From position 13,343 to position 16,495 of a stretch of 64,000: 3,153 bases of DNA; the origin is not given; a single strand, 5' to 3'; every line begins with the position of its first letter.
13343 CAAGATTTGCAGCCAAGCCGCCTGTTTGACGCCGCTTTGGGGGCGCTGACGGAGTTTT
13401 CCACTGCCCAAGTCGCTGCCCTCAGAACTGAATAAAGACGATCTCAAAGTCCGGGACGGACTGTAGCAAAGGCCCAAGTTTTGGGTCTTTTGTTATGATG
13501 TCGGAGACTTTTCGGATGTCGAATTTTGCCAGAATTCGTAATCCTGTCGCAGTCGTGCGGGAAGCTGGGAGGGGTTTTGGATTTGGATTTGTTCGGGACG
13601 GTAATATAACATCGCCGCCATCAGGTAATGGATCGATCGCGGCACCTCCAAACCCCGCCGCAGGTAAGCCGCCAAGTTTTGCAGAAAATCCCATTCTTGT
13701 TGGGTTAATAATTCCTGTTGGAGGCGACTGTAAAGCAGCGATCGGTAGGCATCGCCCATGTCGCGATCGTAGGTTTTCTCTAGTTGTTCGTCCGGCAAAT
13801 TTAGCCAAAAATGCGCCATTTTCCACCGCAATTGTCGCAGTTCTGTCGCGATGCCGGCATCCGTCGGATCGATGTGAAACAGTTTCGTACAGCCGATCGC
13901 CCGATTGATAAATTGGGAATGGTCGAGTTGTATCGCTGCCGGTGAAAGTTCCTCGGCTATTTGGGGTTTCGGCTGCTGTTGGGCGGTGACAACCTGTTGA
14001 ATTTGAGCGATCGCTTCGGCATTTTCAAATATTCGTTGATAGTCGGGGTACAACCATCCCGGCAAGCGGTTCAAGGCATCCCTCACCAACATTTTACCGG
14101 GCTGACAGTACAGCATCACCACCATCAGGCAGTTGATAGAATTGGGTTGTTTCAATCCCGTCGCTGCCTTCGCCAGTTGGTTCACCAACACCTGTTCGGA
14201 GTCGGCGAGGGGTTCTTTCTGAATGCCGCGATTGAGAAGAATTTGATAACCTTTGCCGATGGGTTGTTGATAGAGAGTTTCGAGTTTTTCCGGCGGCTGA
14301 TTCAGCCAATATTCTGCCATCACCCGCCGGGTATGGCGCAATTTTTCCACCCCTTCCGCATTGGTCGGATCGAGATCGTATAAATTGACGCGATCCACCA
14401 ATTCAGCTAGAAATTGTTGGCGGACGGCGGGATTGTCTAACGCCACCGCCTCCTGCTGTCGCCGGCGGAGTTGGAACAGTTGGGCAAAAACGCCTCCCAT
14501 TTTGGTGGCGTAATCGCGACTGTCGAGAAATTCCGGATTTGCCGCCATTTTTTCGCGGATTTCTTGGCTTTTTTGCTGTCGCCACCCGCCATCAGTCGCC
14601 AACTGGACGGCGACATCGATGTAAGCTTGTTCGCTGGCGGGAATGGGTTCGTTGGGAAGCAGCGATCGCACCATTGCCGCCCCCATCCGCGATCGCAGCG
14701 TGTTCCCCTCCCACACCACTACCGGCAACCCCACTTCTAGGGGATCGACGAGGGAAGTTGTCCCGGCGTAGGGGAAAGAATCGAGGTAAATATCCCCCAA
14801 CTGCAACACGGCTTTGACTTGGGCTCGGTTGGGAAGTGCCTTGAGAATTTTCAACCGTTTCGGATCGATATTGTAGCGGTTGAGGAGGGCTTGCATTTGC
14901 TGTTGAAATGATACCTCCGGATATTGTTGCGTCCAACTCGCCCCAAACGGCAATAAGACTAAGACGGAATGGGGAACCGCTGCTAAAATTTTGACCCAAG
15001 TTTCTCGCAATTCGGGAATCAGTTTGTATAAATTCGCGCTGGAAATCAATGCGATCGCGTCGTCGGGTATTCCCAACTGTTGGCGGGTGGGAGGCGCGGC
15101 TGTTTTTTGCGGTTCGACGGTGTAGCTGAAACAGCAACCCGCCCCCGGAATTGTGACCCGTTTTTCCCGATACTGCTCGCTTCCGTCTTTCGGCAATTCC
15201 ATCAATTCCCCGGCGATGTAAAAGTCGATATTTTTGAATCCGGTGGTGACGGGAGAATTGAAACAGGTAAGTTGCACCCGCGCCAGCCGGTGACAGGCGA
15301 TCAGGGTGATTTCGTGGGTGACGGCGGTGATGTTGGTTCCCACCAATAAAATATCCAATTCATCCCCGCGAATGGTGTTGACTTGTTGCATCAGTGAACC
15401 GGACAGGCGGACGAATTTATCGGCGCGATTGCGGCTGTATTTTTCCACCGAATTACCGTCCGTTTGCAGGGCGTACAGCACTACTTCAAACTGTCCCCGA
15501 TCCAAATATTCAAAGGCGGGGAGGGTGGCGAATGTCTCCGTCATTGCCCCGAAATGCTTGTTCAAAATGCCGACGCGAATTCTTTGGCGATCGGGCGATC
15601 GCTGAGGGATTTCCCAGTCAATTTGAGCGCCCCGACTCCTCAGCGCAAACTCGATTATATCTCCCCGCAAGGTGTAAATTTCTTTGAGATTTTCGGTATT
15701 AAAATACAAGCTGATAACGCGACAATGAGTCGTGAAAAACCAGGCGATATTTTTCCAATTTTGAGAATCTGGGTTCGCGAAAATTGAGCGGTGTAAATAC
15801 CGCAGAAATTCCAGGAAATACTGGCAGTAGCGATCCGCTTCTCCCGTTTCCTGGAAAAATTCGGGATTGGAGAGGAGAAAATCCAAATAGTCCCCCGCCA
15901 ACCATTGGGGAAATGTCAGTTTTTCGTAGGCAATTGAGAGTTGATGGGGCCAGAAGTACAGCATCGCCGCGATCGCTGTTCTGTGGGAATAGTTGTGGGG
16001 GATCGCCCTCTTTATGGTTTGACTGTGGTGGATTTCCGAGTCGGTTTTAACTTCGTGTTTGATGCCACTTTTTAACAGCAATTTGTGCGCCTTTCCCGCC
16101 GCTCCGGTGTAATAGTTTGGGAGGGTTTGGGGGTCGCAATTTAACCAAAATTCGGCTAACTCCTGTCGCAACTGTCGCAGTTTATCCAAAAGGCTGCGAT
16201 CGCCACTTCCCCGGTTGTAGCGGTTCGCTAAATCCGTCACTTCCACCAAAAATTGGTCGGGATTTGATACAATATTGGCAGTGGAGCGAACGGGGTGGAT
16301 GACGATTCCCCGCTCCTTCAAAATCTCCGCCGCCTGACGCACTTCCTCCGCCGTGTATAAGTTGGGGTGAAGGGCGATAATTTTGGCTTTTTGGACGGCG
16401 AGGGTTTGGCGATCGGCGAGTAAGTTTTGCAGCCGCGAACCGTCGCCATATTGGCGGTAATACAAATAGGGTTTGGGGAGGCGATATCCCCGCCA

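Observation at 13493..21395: Candidate two-gene glycan assembly line: four glycosyltransferase domains plus two methyltransferase domains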

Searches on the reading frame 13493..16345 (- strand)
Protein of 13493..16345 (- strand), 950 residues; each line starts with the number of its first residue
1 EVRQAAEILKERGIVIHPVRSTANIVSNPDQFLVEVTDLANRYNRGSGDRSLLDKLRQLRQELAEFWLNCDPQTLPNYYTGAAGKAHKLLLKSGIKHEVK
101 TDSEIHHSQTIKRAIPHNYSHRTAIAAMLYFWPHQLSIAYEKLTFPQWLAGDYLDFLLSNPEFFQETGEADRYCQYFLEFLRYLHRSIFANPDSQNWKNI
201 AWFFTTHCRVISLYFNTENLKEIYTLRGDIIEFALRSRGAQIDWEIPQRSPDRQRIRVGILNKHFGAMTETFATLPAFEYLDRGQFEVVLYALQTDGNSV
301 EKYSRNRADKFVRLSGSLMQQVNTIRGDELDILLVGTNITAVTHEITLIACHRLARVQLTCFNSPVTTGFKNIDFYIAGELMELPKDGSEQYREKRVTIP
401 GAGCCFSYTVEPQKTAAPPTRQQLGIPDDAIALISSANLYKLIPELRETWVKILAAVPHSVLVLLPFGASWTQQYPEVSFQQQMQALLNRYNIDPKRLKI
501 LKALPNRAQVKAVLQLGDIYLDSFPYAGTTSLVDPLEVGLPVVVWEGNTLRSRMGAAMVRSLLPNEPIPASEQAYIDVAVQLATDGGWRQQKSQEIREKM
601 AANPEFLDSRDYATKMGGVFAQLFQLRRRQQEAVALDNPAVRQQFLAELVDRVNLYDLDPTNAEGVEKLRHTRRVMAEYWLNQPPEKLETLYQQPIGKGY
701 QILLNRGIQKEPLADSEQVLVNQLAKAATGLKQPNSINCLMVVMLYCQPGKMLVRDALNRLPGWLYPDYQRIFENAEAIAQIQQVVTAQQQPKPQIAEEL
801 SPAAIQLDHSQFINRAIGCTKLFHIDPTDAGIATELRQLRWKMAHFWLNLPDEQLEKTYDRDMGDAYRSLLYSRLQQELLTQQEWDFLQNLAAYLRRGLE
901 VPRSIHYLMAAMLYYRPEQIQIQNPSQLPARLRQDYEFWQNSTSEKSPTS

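Call 13: search_solved_structures(query=window:13493-16345:-, max_evalue=0.01, show_alignments=3)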
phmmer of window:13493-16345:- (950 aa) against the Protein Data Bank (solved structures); distinct sequences matched with E-value up to 0.01: 19.
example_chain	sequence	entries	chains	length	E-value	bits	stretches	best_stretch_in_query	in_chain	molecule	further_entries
7y4i_A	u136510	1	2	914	7.2e-27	97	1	250-605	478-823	Probable UDP-N-acetylglucosamine--peptide N-acetylglucosaminyltransferase SPINDLY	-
8dtf_A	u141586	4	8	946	1.4e-26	96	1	250-605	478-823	Probable UDP-N-acetylglucosamine--peptide N-acetylglucosaminyltransferase SPINDLY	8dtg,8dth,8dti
5a01_A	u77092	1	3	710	1.2e-22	83.1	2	417-625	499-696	O-GLYCOSYLTRANSFERASE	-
5hgv_A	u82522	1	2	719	4.3e-22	81.2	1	413-625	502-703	UDP-N-acetylglucosamine--peptide N-acetylglucosaminyltransferase 110 kDa subunit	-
6ibo_A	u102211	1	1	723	6.5e-22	80.6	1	413-625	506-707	UDP-N-acetylglucosamine--peptide N-acetylglucosaminyltransferase 110 kDa subunit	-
6q4m_A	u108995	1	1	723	6.8e-22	80.5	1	413-625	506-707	UDP-N-acetylglucosamine--peptide N-acetylglucosaminyltransferase 110 kDa subunit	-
5npr_A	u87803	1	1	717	8e-22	80.3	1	413-625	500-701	UDP-N-acetylglucosamine--peptide N-acetylglucosaminyltransferase 110 kDa subunit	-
5nps_A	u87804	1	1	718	8e-22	80.3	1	413-625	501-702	UDP-N-acetylglucosamine--peptide N-acetylglucosaminyltransferase 110 kDa subunit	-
6tka_AAA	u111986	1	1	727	8.2e-22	80.3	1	413-625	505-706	UDP-N-acetylglucosamine--peptide N-acetylglucosaminyltransferase 110 kDa subunit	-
8cm9_A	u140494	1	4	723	8.2e-22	80.2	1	413-625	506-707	UDP-N-acetylglucosamine--peptide N-acetylglucosaminyltransferase 110 kDa subunit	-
3pe3_A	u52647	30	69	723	8.2e-22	80.2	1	413-625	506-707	UDP-N-acetylglucosamine--peptide N-acetylglucosaminyltransferase 110 kDa subunit | UDP-N-ACETYLGLUCOSAMINE--PEPTIDE N-ACETYLGLUCOSAMINYL TRANSFERASE 110 KDA SUB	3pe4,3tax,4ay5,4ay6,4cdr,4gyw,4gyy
5lwv_A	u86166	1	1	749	9.1e-22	80.1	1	413-625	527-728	Host cell factor 1,UDP-N-acetylglucosamine--peptide N-acetylglucosaminyltransferase 110 kD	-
5lvv_A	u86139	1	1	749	9.1e-22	80.1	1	413-625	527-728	UDP-N-acetylglucosamine--peptide N-acetylglucosaminyltransferase 110 kDa subunit,UDP-N-ace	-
7yeh_B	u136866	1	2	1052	2.6e-21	78.6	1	413-625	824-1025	UDP-N-acetylglucosamine--peptide N-acetylglucosaminyltransferase 110 kDa subunit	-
7yea_A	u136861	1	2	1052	2.6e-21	78.6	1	413-625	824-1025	UDP-N-acetylglucosamine--peptide N-acetylglucosaminyltransferase 110 kDa subunit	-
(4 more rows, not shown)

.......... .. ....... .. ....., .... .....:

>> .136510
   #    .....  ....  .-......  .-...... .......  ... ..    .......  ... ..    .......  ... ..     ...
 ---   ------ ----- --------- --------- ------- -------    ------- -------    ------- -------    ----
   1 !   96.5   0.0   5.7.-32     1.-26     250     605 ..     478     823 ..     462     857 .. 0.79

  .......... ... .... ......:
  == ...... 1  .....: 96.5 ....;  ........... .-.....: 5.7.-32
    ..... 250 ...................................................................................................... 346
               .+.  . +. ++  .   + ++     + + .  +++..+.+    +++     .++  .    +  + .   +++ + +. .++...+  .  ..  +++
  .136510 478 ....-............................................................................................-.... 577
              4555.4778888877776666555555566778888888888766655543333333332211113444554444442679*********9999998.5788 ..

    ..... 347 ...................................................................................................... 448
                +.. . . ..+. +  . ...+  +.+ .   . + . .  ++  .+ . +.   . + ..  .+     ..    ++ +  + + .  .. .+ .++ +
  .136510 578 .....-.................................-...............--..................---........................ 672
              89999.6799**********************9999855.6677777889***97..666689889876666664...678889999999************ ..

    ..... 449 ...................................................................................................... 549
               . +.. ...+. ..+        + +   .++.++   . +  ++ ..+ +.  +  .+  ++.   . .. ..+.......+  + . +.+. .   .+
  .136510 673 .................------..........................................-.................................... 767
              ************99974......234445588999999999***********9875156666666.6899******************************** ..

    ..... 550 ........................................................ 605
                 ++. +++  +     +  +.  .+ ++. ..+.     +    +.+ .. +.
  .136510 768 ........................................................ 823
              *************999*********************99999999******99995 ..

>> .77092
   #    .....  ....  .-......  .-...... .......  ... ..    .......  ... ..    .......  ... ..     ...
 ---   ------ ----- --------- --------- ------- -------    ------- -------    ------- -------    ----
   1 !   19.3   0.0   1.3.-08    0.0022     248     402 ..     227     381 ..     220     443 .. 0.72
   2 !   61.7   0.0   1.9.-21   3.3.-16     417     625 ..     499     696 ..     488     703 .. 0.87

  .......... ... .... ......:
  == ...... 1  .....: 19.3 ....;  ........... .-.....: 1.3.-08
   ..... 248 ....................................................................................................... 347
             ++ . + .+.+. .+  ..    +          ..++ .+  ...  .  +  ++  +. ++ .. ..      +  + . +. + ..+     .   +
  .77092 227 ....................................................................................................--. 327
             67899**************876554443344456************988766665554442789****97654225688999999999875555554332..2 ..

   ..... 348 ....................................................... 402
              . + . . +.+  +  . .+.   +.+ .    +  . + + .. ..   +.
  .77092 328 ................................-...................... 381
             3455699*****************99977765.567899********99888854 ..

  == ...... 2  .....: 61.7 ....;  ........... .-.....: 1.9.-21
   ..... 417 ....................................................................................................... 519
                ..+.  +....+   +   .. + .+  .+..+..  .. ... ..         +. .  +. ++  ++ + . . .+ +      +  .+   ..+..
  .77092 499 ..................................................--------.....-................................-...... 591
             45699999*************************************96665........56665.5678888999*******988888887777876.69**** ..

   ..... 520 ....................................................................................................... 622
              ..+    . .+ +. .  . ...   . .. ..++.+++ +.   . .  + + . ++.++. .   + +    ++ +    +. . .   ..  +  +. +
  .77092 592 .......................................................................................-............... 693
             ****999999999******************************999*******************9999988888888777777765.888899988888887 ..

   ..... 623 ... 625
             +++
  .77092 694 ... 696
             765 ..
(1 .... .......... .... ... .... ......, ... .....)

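Call 54: predict_structure(alignment_id=A2)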
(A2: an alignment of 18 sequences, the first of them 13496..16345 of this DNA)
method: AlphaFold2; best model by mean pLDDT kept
length: 950 residues; sequences in the alignment: 18
mean_pLDDT: 83.1   pTM: 0.68
mean pLDDT of the five models: 83.1, 82.6, 81.8, 80.7, 80.3
residues with pLDDT >= 90: 375; 70-90: 458; 50-70: 59; < 50: 58
segments of 3 or more residues with pLDDT < 50: 1-20, 468-473, 786-806, 944-950
pLDDT, mean of each block of 10 residues (from residue 1): 44 38 74 92 75 89 92 90 93 84 89 78 90 86 77 89 84 93 95 93 91 83 94 95 84 90 86 91 96 90 94 94 95 90 87 93 72 89 72 85 81 69 91 79 86 95 71 63 90 93 78 93 62 90 84 84 88 94 96 95 90 93 81 78 88 83 85 90 87 91 83 79 79 82 88 80 90 73 50 30 50 87 80 89 91 86 89 83 82 80 88 82 82 87 41
secondary structure, 60 per line:
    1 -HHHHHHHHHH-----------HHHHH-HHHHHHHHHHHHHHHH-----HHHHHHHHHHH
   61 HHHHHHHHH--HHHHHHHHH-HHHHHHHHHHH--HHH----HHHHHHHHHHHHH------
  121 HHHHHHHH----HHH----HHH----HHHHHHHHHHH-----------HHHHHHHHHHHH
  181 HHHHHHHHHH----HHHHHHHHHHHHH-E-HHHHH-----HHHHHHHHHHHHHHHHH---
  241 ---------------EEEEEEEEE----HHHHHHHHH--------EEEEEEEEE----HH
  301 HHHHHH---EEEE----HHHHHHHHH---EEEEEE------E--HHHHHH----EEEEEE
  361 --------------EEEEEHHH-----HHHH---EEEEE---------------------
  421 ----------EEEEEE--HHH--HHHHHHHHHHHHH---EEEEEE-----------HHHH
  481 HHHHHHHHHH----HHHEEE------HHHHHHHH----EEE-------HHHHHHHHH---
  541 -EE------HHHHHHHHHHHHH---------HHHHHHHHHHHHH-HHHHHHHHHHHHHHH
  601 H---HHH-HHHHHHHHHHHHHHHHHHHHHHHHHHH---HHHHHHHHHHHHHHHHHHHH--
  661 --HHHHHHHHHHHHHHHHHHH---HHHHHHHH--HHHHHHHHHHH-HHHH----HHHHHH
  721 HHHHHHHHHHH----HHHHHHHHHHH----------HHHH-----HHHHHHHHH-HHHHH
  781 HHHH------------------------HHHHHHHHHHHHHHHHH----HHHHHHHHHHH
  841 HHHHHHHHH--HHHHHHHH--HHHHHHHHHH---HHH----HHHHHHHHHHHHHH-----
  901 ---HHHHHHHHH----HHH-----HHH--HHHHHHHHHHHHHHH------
elements in order (helices of 4 or more, strands of 3 or more residues): H2-11 H23-27 H29-44 H50-69 H72-80 H82-92 H102-114 H121-128 H147-157 H169-190 H195-207 H211-215 H221-237 E256-264 H269-277 E286-294 H299-306 E310-313 H318-326 E330-335 H345-350 E355-360 E375-379 H388-391 E395-399 E431-436 H444-456 E460-465 H477-490 E498-500 H507-514 E519-521 H529-537 H550-562 H572-584 H586-601 H609-635 H639-658 H663-681 H685-692 H695-705 H707-710 H715-731 H736-746 H757-760 H766-774 H776-784 H809-825 H830-849 H852-859 H862-871 H882-895 H904-912 H930-944

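Call 57: fold_search(model_id=the predicted structure, library=pdb)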
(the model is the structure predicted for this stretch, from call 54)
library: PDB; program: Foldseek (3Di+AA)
matches with E <= 10: 926; with E <= 0.001: 163
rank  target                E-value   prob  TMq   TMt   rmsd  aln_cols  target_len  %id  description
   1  8dti_A                1.3e-19  1.00  0.40  0.58  14.1       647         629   17  Cryo-EM structure of Arabidopsis SPY in complex with GDP-fucose (released 2023-03-08)
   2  2jlb_A                1.9e-19  1.00  0.40  0.67  11.5       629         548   19  Xanthomonas campestris putative OGT (XCC0866), complex with UDP- GlcNAc phosphonate analogue (released 2008-11-25)
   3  4n39_A                3.1e-19  1.00  0.40  0.54  14.7       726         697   18  Crystal structure of human O-GlcNAc transferase bound to a peptide from HCF-1 pro-repeat 2 (11-26) (released 2014-01-01)
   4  2vsy_A                3.5e-19  1.00  0.40  0.67  11.3       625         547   19  Xanthomonas campestris putative OGT (XCC0866), apostructure (released 2008-11-18)
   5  2vsn_A                3.9e-19  1.00  0.41  0.70   9.9       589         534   19  Structure and topological arrangement of an O-GlcNAc transferase homolog: insight into molecular control of intracellu (released 2008-06-10)
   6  8dth_A                3.9e-19  1.00  0.39  0.50  14.1       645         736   18  Cryo-EM structure of Arabidopsis SPY alternative conformation 2 (released 2023-03-08)
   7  8dth_B                5.0e-19  1.00  0.39  0.52  15.3       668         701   18  Cryo-EM structure of Arabidopsis SPY alternative conformation 2 (released 2023-03-08)
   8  2vsn_B                6.3e-19  1.00  0.41  0.70  11.2       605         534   19  Structure and topological arrangement of an O-GlcNAc transferase homolog: insight into molecular control of intracellu (released 2008-06-10)
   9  5a01_A                7.1e-19  1.00  0.39  0.54  14.7       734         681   18  O-GlcNAc transferase from Drososphila melanogaster (released 2016-04-27)
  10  5hgv_C                9.3e-19  1.00  0.41  0.57  11.8       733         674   18  Structure of an O-GlcNAc transferase point mutant, D554N in complex with peptide (released 2016-09-14)
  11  5vif_A                9.3e-19  1.00  0.40  0.54  13.8       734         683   18  Electrophilic probes for deciphering substrate recognition by O-GlcNAc transferase (released 2017-10-18)
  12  3pe4_A                1.1e-18  1.00  0.40  0.54  14.6       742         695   17  Structure of human O-GlcNAc transferase and its complex with a peptide substrate (released 2011-01-19)
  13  8fe6_A                1.2e-18  1.00  0.40  0.54  14.5       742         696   17  Crystal structure of human O-GlcNAc transferase (OGT) in complex with an exosite-binding peptide and UDP-GlcNAc (released 2023-08-09)
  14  7y4i_B                1.2e-18  1.00  0.39  0.45  13.4       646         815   18  Crystal structure of SPINDLY in complex with GDP (released 2022-12-07)
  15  2xgo_B                1.3e-18  1.00  0.41  0.69  10.9       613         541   18  XcOGT in complex with UDP-S-GlcNAc (released 2010-08-25)
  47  7y4i_A                4.0e-17  1.00  0.40  0.46  13.3       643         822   17  Crystal structure of SPINDLY in complex with GDP (released 2022-12-07)
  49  8j30_A                1.9e-16  1.00  0.45  0.67   6.4       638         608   15  Crystal structure of ApNGT with Q469A and M218A mutations in complex with UDP-GLC (released 2023-08-16)
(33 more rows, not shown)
